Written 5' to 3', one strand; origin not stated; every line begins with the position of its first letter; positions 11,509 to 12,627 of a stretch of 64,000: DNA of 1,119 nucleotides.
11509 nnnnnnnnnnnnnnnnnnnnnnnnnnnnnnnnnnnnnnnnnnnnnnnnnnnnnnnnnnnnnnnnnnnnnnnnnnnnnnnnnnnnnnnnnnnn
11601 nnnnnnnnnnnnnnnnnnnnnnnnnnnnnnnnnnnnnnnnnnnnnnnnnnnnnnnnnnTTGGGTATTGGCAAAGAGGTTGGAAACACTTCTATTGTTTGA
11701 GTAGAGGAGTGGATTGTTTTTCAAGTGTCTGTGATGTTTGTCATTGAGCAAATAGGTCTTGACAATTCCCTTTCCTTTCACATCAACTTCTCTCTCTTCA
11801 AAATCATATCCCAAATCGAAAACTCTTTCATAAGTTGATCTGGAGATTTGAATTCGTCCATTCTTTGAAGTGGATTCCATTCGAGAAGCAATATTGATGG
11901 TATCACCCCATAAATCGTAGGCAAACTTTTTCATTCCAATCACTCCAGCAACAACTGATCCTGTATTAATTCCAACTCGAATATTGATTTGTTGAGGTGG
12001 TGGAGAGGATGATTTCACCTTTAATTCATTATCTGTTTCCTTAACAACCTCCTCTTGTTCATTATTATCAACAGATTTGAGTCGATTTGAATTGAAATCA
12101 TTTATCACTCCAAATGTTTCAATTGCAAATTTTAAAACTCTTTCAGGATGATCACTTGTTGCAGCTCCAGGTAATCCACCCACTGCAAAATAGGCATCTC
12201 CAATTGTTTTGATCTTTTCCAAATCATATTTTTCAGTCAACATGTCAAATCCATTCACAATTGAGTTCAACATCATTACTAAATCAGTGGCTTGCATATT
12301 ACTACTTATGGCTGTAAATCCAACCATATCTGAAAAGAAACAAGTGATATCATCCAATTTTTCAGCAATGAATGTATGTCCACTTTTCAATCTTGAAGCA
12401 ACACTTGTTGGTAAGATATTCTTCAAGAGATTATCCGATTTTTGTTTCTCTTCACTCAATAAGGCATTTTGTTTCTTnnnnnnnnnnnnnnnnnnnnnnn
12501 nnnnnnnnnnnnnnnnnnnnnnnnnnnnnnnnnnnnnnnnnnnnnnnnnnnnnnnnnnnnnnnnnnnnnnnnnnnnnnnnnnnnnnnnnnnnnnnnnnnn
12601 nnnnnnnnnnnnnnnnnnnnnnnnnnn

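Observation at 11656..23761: Tandem receptor cyclases: near-identical ends, diverged extracellular middle, adenylyl specificity predicted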

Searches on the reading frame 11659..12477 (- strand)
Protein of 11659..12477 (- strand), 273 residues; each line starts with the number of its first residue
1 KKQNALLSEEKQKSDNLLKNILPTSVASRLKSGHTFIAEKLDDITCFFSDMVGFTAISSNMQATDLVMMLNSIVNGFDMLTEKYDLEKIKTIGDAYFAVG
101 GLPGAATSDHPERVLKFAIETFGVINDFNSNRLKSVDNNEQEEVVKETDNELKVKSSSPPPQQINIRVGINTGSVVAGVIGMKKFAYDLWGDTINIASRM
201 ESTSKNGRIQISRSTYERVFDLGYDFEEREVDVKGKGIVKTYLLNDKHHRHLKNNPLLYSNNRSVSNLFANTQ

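Call 18: search_solved_structures(query=window:11659-12477:-, max_evalue=1e-10, show_alignments=3)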
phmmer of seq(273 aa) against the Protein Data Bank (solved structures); distinct sequences matched with E-value up to 1e-10: 39.
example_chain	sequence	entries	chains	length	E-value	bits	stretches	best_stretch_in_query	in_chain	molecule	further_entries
9u3p_A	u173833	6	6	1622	1.5e-64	221.4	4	165-252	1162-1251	Adenylate cyclase type 9,Protein M2-1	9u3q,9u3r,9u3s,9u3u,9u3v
7pd4_A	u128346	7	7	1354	2.4e-63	217.4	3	165-244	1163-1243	Adenylate cyclase 9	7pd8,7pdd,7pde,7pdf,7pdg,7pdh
6r4o_A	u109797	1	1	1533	4.2e-63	216.6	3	165-244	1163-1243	Adenylate cyclase 9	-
6r3q_A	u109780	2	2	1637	5.6e-63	216.2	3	165-244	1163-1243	Adenylate cyclase 9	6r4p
8buz_A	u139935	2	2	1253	9.9e-55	189.2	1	164-245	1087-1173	Adenylate cyclase type 8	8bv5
8sl3_A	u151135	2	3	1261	5.9e-51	176.9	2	164-245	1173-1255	Adenylate cyclase type 5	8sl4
5o5k_A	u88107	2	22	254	1.5e-46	162.4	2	4-123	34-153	Adenylate cyclase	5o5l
7yz9_A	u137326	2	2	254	3e-45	158.2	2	158-244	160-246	Adenylate cyclase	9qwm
4p2x_A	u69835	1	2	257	8.9e-45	156.6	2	158-244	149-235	Adenylate cyclase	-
4p2m_A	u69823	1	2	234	9.1e-45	156.6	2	158-244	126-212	Adenylate cyclase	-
4p2f_A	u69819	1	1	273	9.9e-45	156.5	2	158-244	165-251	Adenylate cyclase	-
7yzi_A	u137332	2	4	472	3e-44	154.9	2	158-244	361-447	Adenylate cyclase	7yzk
9bcv_A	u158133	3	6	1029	9.6e-41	143.4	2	7-128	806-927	Atrial natriuretic peptide receptor 1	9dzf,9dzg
9dzh_A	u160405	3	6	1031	9.7e-41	143.4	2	7-128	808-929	Atrial natriuretic peptide receptor 1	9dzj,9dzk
9bcl_A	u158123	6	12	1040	9.9e-41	143.3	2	7-128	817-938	Atrial natriuretic peptide receptor 1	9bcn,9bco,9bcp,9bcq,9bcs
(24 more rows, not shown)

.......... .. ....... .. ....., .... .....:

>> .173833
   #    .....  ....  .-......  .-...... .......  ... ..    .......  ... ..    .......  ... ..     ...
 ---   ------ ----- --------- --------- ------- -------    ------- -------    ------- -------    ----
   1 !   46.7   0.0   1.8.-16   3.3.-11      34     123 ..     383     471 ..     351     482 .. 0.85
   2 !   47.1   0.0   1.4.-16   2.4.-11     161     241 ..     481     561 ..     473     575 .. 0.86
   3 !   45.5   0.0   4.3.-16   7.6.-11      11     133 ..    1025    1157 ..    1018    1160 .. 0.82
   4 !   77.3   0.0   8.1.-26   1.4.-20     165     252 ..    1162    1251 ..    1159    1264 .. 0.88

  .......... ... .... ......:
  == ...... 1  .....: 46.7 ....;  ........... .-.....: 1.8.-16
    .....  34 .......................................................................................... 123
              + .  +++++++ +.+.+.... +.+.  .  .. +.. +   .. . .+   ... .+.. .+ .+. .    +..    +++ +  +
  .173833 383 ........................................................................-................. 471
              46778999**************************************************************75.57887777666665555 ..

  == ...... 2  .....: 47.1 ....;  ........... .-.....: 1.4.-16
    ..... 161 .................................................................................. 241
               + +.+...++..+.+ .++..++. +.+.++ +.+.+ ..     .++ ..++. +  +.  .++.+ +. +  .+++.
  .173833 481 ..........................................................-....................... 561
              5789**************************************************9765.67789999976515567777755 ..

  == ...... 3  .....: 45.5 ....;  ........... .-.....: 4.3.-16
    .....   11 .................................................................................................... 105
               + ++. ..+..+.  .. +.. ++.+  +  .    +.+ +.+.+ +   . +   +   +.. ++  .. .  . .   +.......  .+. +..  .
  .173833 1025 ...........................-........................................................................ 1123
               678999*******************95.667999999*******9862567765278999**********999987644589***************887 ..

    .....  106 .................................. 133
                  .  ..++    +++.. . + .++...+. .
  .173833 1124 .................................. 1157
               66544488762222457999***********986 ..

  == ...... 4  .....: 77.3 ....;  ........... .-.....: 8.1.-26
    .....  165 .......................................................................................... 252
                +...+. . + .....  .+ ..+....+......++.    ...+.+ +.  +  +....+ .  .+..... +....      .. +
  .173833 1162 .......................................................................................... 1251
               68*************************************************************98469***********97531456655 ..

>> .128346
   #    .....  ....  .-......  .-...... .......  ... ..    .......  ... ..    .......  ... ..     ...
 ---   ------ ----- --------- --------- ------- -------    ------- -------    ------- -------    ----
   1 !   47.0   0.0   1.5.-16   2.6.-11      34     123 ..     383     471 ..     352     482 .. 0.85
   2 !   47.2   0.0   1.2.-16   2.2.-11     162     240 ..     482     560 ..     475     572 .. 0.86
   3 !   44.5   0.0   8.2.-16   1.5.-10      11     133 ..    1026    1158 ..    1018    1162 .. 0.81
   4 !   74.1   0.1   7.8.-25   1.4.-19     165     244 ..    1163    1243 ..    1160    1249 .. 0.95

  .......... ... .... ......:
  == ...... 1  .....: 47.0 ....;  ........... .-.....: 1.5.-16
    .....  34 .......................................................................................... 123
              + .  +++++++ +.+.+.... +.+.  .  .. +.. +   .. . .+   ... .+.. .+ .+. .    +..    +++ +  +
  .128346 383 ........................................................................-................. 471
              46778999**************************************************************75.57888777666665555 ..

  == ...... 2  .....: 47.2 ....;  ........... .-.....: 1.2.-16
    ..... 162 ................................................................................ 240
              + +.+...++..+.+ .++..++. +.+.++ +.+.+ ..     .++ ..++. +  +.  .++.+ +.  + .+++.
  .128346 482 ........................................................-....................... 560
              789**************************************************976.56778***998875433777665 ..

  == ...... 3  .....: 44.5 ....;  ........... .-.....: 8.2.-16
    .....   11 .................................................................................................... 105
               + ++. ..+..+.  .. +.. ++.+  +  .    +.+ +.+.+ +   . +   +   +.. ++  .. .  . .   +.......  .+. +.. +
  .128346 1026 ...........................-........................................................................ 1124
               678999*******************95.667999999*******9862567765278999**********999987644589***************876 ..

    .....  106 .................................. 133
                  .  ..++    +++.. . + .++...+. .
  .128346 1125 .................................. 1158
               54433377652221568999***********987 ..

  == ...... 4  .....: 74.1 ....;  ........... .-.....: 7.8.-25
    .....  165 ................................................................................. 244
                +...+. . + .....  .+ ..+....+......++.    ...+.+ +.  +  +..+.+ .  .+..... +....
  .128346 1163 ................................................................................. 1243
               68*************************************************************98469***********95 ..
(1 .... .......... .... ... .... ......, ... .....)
